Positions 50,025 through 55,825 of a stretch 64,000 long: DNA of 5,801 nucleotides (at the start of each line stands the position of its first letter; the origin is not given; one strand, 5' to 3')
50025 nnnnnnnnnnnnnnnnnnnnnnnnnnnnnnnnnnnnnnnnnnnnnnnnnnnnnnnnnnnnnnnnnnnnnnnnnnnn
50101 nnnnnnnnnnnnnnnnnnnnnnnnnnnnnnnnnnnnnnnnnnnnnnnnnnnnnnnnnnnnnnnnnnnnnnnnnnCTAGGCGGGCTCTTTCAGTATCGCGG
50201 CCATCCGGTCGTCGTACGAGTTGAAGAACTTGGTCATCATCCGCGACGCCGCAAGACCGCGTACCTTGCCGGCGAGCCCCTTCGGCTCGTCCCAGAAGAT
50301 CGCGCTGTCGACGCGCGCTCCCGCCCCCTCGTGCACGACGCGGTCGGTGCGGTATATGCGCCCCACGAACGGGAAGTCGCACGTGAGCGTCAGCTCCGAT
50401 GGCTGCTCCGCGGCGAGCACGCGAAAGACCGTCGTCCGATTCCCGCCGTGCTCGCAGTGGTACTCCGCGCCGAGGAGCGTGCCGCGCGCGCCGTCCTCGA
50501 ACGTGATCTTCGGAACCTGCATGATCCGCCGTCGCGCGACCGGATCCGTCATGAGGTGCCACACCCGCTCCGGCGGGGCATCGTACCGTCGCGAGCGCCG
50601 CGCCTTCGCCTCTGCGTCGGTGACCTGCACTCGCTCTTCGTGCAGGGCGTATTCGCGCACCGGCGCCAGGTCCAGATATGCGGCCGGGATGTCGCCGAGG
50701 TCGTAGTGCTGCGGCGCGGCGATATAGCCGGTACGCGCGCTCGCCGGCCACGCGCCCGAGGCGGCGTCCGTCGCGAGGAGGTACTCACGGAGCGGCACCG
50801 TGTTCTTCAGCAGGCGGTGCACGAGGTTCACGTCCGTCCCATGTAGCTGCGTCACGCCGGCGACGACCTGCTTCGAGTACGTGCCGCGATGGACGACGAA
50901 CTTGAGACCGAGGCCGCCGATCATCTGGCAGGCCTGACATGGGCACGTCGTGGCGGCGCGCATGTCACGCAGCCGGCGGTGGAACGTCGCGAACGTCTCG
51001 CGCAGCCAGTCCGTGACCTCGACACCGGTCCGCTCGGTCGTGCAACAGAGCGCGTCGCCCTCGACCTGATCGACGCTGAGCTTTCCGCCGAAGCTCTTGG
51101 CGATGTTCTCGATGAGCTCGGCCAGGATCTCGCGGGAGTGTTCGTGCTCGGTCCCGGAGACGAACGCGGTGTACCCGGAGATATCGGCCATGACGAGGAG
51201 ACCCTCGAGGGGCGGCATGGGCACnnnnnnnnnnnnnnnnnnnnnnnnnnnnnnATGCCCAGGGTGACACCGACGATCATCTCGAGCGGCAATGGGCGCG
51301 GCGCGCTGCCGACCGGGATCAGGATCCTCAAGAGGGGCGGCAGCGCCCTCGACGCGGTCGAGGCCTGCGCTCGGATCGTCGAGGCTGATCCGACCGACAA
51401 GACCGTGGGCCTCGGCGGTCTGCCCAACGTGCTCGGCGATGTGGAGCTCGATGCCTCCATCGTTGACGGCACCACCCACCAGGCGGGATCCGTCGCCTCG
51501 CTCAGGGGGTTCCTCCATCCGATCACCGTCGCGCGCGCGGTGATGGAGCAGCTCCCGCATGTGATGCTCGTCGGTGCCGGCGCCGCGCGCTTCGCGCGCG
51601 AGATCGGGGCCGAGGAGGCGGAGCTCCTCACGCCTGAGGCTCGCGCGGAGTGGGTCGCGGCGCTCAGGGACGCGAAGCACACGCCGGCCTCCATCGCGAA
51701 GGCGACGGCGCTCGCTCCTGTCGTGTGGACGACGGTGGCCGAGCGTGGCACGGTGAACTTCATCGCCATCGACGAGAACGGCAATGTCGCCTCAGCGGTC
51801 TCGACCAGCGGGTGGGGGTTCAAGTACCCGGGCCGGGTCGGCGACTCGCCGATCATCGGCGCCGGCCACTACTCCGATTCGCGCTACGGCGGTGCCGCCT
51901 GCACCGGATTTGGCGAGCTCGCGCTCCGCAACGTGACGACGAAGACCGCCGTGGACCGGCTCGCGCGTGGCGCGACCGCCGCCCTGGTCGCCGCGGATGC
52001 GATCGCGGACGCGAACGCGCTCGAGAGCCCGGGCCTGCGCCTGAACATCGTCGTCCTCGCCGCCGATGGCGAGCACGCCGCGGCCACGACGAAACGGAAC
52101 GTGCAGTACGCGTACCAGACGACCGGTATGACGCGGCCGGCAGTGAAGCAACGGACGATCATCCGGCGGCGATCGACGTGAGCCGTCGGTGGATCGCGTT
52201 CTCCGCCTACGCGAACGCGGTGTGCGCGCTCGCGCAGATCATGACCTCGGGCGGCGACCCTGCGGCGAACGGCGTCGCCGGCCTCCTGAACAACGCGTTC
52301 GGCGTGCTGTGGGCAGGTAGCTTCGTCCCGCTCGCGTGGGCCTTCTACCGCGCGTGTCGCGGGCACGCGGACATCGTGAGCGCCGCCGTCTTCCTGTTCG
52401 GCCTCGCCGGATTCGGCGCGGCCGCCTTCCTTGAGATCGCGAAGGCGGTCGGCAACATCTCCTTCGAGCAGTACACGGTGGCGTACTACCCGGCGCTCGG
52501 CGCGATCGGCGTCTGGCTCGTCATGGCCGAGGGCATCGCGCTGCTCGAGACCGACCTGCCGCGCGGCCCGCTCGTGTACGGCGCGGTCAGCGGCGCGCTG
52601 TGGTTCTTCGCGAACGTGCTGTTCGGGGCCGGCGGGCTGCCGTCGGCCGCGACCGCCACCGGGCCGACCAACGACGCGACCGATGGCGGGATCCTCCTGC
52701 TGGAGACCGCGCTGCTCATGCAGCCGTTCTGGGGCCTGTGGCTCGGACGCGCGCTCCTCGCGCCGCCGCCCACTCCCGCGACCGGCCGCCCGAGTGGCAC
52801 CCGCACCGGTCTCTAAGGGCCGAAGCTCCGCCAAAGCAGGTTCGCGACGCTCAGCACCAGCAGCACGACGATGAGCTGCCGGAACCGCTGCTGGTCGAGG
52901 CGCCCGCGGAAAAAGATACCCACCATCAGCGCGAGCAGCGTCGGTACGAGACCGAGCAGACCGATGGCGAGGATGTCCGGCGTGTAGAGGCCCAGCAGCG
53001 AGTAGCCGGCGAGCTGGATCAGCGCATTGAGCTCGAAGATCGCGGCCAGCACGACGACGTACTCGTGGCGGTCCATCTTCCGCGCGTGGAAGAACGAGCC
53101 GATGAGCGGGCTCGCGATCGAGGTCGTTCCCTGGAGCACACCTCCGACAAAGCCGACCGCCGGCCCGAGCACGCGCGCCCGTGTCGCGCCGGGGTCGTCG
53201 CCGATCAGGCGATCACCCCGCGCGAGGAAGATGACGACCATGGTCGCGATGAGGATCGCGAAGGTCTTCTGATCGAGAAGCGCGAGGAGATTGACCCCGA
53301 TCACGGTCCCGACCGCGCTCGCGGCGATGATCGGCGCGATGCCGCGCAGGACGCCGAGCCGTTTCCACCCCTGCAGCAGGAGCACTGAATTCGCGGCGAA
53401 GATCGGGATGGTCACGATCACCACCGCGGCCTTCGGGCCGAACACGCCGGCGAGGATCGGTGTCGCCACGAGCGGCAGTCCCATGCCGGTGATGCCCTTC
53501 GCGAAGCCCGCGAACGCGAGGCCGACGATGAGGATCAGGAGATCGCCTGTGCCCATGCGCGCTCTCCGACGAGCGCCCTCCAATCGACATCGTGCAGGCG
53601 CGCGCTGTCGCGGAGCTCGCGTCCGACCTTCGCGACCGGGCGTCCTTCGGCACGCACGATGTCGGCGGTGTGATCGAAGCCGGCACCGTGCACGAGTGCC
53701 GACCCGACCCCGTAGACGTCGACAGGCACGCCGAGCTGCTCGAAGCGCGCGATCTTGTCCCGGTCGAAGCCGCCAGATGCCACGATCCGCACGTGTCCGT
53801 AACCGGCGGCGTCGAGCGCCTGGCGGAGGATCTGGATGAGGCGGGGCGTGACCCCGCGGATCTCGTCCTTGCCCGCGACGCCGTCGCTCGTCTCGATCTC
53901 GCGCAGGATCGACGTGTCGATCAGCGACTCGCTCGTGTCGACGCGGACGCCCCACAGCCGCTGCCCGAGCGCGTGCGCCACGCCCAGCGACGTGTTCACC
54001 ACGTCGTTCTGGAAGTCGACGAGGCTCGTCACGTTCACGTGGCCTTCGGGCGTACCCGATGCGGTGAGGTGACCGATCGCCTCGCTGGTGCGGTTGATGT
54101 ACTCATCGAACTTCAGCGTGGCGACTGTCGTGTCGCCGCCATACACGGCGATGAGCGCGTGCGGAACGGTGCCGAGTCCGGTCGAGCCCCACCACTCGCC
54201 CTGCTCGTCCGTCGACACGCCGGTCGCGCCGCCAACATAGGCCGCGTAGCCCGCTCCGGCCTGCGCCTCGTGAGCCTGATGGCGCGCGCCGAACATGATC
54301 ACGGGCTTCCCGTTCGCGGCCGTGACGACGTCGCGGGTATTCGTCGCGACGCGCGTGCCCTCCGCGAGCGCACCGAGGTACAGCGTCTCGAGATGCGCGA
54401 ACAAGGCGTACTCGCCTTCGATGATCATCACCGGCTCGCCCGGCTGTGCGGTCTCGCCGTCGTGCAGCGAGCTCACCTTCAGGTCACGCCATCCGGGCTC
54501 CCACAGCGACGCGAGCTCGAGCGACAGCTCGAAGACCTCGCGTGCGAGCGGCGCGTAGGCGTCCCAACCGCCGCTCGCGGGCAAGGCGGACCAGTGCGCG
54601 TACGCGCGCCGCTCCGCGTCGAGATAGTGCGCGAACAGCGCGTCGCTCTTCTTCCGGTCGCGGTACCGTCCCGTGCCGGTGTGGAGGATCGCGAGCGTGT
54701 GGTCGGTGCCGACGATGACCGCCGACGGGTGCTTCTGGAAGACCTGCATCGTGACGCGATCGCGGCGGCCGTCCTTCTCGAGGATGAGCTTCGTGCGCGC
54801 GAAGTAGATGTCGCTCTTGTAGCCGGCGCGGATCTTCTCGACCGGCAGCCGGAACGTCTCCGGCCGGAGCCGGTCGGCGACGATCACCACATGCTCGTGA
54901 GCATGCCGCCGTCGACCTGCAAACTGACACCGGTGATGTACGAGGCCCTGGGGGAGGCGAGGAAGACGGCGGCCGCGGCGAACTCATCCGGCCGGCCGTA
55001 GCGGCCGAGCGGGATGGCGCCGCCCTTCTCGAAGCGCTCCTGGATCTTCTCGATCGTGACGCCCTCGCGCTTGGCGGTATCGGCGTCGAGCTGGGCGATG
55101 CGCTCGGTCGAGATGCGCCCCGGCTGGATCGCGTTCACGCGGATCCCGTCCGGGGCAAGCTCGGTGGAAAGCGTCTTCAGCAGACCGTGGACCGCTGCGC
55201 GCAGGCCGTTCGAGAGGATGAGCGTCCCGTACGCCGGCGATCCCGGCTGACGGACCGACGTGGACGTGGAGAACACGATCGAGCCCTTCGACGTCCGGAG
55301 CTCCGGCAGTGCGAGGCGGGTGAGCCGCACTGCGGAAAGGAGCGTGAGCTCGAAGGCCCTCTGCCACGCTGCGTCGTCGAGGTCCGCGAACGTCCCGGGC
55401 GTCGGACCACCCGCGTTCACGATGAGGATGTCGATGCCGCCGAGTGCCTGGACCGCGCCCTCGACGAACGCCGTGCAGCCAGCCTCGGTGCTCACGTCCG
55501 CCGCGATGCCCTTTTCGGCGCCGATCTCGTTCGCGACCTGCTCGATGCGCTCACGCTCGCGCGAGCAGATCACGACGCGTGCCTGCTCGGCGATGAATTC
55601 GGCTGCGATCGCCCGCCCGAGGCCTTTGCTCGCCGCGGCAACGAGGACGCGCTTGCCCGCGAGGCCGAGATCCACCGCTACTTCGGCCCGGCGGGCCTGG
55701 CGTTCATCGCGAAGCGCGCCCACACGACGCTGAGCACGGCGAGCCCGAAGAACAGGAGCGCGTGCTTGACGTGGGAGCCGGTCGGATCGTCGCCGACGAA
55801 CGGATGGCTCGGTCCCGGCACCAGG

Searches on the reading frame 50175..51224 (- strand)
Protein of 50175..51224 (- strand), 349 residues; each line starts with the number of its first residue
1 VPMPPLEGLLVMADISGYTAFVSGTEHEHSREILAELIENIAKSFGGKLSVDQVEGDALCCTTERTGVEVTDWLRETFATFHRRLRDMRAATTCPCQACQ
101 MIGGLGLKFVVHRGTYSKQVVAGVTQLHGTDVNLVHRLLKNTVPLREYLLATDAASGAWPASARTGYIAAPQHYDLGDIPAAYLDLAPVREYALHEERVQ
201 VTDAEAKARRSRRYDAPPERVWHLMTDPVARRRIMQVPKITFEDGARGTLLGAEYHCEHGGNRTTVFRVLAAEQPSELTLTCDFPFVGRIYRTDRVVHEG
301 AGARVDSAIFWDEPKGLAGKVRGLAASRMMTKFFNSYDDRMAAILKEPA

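Call 46: search_protein_families(library=pfam, proteins=[window:50175-51224:-], max_evalue=0.00001)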
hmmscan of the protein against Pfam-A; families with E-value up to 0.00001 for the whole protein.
window:50175-51224:- (349 aa): 2 families
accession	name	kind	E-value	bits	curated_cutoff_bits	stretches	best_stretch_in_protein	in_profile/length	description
PF10851.13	DUF2652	-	3.7e-24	85.4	22.1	1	35-148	2-118/118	Protein of unknown function (DUF2652)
PF10604.15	Polyketide_cyc2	-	2.5e-07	31.5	27.4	1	206-334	2-130/142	Polyketide cyclase / dehydrase and lipid transport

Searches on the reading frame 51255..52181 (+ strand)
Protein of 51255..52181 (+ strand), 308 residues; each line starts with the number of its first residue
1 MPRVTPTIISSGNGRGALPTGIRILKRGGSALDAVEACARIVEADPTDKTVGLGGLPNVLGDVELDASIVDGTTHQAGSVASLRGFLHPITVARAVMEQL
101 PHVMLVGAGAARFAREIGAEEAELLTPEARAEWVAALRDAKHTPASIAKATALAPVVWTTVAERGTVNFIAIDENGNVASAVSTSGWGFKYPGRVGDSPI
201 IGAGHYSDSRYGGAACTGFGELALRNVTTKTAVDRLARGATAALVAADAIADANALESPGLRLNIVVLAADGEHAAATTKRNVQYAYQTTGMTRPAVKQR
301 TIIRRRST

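Call 46: search_protein_families(library=pfam, proteins=[window:51255-52181:+], max_evalue=0.00001)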
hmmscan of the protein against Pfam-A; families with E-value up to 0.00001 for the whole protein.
window:51255-52181:+ (308 aa): 1 family
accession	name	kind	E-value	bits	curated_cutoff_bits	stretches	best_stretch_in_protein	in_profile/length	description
PF01112.23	Asparaginase_2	-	1.8e-66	224.8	27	1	17-291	29-301/309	Asparaginase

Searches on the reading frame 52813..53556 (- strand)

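Call 47: search_protein_families(library=pfam, proteins=[window:52813-53556:-], max_evalue=0.00001)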
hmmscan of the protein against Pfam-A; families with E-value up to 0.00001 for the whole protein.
window:52813-53556:- (247 aa): 1 family
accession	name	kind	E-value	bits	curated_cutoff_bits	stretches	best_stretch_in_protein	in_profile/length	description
PF01925.25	TauE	-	1.4e-23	84.3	32.6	1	10-239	2-236/237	Sulfite exporter TauE/SafE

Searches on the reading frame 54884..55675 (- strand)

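Call 47: search_protein_families(library=pfam, proteins=[window:54884-55675:-], max_evalue=0.00001)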
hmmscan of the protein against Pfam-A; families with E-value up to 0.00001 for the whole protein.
window:54884-55675:- (263 aa): 3 families
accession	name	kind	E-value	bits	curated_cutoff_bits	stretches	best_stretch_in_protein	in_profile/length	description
PF13561.12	adh_short_C2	-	1.2e-50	172.7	27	1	13-258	2-235/236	Enoyl-(Acyl carrier protein) reductase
PF00106.31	adh_short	-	8.1e-43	146.6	26.6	1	8-198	1-192/195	short chain dehydrogenase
PF23441.1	SDR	-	2.8e-06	27.4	27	1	6-258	6-255/258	SDR-like rossmann domain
